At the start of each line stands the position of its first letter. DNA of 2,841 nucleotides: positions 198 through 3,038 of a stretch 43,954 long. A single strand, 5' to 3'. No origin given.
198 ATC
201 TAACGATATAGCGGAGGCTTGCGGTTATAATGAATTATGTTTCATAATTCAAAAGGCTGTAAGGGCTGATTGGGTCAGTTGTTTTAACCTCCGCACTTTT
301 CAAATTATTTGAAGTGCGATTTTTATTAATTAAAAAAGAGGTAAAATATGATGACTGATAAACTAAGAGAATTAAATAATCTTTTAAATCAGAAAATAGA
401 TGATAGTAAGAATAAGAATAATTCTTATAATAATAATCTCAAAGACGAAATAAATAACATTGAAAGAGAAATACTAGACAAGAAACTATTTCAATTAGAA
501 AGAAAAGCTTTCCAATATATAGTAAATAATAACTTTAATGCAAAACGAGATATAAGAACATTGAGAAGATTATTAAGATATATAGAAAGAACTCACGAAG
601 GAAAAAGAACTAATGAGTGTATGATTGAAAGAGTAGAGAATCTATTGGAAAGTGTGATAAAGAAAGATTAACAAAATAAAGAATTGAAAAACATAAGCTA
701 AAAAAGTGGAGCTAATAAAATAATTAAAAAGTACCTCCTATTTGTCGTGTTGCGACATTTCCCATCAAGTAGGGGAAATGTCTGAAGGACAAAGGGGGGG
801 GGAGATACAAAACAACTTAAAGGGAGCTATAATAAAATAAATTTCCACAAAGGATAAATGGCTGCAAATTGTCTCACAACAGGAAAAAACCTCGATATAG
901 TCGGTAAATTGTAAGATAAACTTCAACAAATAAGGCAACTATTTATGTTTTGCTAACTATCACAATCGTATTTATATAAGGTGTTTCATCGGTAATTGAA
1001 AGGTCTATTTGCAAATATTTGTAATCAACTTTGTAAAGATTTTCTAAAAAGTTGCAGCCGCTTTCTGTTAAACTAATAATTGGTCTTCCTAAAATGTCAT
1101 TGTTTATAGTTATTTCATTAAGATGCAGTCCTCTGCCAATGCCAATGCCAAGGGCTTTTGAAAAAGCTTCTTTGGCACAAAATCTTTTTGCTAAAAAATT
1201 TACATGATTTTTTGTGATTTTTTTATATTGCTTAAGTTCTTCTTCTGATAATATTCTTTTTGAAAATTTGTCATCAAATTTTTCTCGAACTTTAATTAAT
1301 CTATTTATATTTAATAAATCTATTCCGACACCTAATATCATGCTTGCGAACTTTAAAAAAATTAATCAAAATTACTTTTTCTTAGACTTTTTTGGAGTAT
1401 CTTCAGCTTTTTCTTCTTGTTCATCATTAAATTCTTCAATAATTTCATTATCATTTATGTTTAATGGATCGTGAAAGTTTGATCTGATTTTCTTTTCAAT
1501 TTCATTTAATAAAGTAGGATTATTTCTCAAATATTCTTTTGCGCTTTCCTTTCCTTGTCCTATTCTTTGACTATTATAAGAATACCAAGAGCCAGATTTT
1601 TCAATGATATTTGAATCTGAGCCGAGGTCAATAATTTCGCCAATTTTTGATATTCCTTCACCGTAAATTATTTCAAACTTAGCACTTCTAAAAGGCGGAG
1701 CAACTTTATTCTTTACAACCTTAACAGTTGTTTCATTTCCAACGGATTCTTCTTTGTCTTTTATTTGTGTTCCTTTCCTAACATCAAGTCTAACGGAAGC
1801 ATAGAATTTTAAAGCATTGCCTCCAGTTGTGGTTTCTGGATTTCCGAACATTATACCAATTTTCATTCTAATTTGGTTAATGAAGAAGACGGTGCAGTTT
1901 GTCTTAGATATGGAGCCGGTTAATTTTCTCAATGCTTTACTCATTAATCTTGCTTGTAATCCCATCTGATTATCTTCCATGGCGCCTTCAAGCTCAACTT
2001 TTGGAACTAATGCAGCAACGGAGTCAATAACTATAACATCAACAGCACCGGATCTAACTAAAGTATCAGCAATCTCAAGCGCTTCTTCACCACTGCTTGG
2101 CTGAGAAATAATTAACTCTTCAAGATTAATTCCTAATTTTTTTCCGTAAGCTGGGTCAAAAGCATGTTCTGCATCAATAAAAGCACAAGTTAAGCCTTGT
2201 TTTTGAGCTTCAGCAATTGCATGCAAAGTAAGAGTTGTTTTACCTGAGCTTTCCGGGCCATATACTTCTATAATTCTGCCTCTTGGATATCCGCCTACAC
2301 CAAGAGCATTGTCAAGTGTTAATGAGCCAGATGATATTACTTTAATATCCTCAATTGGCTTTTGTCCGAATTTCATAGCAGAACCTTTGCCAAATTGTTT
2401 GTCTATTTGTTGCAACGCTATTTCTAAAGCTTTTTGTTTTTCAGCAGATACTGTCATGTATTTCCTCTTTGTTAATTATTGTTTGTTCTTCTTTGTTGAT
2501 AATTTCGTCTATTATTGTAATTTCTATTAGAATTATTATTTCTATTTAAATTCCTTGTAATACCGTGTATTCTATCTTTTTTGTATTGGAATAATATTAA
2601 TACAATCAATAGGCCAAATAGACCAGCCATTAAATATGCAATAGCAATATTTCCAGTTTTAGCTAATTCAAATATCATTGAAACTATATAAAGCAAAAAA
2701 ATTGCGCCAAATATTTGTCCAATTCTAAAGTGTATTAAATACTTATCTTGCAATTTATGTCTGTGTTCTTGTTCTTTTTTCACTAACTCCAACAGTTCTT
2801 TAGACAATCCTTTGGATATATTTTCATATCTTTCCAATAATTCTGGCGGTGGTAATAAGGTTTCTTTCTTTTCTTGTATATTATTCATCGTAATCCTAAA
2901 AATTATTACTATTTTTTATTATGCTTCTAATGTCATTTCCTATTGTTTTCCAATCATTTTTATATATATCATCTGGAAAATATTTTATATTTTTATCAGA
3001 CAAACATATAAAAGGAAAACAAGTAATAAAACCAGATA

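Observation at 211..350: Riboswitch-like expression platform: the P1 3' strand overlaps the terminator 5' arm, and P1 is an SD/anti-SD-like helix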

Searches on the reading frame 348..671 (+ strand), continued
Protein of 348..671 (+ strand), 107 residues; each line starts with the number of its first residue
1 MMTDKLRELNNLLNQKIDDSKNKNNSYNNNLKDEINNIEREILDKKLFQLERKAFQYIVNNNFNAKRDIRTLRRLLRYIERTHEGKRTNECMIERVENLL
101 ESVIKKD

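Call 95: find_homologous_proteins(query=A6, max_evalue=0.01)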
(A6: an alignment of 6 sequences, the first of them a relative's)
Query A6 (6 sequences) (88 aa, profile of the alignment): 19 proteins with E <= 0.01 among 1575 candidates.
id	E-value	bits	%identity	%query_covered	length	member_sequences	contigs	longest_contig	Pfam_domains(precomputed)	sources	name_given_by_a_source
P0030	1.8e-35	138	28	97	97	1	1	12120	-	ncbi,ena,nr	ncbi:MAG TPA: hypothetical protein VLL98_05410 [Rickettsiales bacterium]|nr:hypothetical protein [Ri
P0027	1.5e-34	136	44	80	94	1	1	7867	-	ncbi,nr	ncbi:MAG: hypothetical protein PHY80_04835 [Rickettsiales bacterium]|nr:hypothetical protein [Ricket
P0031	1.6e-34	135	38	81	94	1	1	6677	-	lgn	-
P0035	1.8e-33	132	40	77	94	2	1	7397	-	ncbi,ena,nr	ncbi:MAG TPA: hypothetical protein VLL98_04355 [Rickettsiales bacterium]|nr:hypothetical protein [Ri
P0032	1.8e-33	132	35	81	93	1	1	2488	-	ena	-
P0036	1.5e-30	123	41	81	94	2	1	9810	-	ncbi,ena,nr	ncbi:MAG TPA: hypothetical protein VLL98_04115 [Rickettsiales bacterium]|nr:hypothetical protein [Ri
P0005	5.1e-29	118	38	95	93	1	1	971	-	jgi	jgi:hypothetical protein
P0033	5.2e-29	118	47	99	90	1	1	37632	-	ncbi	-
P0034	1.2e-28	117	100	100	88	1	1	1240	-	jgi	jgi:hypothetical protein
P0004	5.6e-28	114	36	95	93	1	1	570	-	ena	-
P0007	1.6e-27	113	38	97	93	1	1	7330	-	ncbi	-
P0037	3.5e-26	109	39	95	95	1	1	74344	-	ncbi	-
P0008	4.1e-26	108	35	95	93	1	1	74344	-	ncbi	-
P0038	1.0e-25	107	49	98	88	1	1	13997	-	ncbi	-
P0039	4.3e-24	102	51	99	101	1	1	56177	-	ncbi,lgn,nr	ncbi:MAG: hypothetical protein PHY80_00140 [Rickettsiales bacterium]|nr:hypothetical protein [Ricket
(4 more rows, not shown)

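Call 96: find_encoding_contigs(protein=P0030, flank=1500, max_places=2)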
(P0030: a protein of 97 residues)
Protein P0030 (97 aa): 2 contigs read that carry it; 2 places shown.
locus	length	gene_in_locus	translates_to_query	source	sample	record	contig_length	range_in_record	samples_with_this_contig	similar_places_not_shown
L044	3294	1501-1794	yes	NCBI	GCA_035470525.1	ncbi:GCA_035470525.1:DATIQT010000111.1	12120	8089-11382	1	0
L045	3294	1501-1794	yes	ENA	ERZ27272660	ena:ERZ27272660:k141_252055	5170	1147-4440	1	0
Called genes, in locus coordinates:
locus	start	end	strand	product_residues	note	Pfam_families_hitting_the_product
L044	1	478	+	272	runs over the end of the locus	PF00348:polyprenyl_synt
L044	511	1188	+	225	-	PF05057:DUF676 (faint), PF12146:Hydrolase_4 (weak), PF00561:Abhydrolase_1 (weak), PF02089:Palm_thioest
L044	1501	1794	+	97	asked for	-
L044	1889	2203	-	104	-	-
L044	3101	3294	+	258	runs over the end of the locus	PF01790:LGT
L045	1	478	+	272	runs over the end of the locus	PF00348:polyprenyl_synt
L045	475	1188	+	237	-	PF00561:Abhydrolase_1 (weak), PF12146:Hydrolase_4 (weak), PF02089:Palm_thioest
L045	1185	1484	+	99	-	-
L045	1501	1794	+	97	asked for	-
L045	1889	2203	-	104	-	-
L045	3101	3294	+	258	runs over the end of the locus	PF01790:LGT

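Call 97: find_encoding_contigs(protein=P0035, flank=1500, max_places=2)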
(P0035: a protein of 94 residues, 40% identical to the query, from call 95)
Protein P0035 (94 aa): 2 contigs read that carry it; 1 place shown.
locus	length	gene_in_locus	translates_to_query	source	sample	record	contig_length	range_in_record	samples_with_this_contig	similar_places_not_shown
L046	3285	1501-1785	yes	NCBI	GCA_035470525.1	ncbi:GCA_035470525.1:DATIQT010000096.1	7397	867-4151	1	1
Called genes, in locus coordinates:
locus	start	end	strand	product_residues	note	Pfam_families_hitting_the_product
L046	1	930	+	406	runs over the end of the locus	-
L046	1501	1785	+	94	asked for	-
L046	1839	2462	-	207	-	PF00265:TK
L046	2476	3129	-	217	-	PF00702:Hydrolase, PF13419:HAD_2, PF13242:Hydrolase_like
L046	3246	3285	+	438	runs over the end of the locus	-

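Call 98: find_encoding_contigs(protein=P0031, flank=1500, max_places=2)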
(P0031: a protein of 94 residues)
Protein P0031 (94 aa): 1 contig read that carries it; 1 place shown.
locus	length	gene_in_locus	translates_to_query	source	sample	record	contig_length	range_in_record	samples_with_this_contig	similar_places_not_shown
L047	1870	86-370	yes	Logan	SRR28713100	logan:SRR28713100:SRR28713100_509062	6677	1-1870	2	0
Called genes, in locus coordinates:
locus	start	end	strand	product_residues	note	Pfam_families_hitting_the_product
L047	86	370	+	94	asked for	-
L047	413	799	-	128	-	PF11969:DcpS_C, PF01230:HIT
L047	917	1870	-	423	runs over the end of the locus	PF02403:Seryl_tRNA_N, PF00587:tRNA-synt_2b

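Call 99: find_encoding_contigs(protein=P0032, flank=1500, max_places=2)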
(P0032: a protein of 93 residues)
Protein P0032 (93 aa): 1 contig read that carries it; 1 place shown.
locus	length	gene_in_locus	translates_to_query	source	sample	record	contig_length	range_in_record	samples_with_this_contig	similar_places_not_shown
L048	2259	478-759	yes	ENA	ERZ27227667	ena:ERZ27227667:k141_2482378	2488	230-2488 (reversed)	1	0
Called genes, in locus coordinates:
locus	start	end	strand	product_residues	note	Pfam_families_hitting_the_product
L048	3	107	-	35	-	?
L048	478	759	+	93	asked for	-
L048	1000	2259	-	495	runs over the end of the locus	?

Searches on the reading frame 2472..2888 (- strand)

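Call 91: search_protein_families(library=pfam, proteins=[window:2472-2888:-], max_evalue=0.001)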
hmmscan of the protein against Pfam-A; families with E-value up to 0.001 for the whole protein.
window:2472-2888:- (138 aa): 1 family
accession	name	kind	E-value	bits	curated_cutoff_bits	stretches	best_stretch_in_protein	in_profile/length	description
PF10097.14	DUF2335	-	9.6e-12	45.1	25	1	13-51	1-39/50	Predicted membrane protein (DUF2335)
